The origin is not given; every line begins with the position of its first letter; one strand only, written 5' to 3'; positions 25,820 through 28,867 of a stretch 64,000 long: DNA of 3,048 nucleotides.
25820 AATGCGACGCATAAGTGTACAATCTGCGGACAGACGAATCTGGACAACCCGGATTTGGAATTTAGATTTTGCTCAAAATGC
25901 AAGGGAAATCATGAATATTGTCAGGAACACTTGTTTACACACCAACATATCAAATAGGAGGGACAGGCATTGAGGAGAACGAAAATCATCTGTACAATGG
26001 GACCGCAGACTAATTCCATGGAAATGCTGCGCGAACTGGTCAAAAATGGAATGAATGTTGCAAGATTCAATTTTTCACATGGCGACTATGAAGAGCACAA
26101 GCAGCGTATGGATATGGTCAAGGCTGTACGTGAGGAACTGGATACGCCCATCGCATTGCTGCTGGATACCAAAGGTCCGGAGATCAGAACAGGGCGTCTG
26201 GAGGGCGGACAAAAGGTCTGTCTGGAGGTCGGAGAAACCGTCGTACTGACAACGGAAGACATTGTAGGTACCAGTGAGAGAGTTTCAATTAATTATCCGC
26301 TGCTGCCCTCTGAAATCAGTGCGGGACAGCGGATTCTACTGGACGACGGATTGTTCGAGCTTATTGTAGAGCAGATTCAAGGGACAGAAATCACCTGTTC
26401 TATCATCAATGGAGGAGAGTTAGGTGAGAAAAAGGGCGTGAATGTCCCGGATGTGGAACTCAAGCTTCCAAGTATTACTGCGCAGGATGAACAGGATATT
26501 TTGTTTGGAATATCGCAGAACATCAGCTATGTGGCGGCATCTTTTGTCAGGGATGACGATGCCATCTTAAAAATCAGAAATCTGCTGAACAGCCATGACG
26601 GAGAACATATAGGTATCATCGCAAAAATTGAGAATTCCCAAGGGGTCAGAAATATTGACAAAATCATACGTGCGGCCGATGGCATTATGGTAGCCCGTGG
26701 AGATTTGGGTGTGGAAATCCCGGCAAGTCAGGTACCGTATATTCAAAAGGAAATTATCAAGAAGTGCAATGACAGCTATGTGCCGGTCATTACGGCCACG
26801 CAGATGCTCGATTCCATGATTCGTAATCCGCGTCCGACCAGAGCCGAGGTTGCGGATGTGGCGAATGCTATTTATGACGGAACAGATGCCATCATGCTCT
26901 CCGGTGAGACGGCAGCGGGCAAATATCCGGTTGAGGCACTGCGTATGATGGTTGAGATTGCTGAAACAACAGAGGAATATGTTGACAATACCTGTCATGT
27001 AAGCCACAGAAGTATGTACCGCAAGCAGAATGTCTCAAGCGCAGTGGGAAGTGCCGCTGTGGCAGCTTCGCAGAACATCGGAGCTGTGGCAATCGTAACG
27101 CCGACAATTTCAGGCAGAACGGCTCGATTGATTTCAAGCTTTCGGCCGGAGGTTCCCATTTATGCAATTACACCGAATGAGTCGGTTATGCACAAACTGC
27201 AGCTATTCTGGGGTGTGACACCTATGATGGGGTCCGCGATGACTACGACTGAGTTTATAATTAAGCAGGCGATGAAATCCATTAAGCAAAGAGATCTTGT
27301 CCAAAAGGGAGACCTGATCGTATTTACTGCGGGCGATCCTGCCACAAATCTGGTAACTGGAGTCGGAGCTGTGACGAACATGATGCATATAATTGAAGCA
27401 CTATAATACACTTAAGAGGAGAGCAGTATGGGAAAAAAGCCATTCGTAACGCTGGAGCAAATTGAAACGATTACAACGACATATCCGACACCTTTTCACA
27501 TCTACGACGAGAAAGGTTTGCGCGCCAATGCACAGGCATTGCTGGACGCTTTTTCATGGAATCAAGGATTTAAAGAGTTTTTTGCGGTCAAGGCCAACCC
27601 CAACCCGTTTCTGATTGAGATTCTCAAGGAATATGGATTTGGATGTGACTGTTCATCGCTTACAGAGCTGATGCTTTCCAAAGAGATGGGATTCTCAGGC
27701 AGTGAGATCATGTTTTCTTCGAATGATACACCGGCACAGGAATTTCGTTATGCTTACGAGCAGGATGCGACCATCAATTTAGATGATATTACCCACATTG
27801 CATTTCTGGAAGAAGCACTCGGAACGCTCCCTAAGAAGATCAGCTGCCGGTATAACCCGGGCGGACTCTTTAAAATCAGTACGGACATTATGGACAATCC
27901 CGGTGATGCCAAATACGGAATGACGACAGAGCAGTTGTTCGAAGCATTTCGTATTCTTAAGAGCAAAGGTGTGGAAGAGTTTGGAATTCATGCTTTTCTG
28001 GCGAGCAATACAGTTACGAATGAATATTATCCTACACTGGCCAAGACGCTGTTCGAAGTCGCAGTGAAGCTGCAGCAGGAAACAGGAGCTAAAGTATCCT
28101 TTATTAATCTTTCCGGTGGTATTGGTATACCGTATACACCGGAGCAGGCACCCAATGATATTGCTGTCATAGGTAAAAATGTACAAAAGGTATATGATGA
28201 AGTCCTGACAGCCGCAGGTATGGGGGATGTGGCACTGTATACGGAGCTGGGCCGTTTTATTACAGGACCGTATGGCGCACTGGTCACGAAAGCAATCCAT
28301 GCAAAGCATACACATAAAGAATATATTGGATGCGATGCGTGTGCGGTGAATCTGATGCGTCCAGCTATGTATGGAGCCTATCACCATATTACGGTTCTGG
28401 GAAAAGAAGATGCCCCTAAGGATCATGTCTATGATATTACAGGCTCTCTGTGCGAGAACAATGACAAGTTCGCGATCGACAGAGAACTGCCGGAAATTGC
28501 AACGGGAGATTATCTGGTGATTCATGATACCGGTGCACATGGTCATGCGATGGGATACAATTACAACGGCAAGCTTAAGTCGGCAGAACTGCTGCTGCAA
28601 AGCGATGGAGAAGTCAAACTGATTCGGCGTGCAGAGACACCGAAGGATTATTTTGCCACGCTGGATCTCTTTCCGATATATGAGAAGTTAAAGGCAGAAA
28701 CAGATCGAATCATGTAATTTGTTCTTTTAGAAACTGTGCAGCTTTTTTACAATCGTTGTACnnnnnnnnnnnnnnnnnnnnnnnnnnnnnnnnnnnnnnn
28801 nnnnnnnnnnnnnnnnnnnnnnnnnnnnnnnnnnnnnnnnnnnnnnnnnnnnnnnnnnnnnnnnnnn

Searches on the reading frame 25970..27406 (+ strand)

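Call 49: search_protein_families(library=pfam, proteins=[window:25970-27406:+], max_evalue=0.0001)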
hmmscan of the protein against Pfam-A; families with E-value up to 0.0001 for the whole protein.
window:25970-27406:+ (478 aa): 2 families
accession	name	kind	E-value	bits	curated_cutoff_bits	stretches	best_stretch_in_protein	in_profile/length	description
PF00224.27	PK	-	2.7e-131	438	30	1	1-323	1-327/328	Pyruvate kinase, barrel domain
PF02887.21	PK_C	-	2.4e-31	108.6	28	1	358-475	2-114/114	Pyruvate kinase, alpha/beta domain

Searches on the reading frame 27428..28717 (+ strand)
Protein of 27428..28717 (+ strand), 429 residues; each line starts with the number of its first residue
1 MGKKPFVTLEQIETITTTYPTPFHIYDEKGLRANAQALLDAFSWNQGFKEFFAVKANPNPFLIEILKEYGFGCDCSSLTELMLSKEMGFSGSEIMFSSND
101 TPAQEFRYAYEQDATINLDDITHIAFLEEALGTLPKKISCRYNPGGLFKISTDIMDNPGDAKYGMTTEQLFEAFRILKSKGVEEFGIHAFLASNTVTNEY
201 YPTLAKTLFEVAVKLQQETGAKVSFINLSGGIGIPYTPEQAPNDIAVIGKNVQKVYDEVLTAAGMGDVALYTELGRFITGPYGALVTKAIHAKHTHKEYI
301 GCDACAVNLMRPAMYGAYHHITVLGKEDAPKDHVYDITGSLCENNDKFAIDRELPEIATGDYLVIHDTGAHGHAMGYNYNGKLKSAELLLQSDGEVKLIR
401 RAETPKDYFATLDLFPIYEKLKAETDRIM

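Call 49: search_protein_families(library=pfam, proteins=[window:27428-28717:+], max_evalue=0.0001)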
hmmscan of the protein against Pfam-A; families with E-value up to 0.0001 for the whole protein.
window:27428-28717:+ (429 aa): 2 families
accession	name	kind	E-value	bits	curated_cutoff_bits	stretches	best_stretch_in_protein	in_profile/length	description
PF02784.22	Orn_Arg_deC_N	-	1.4e-28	100.4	23.4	1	47-279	17-246/247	Pyridoxal-dependent decarboxylase, pyridoxal binding domain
PF00278.28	Orn_DAP_Arg_deC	-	2.6e-18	66.5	23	1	257-369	5-95/95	Pyridoxal-dependent decarboxylase, C-terminal sheet domain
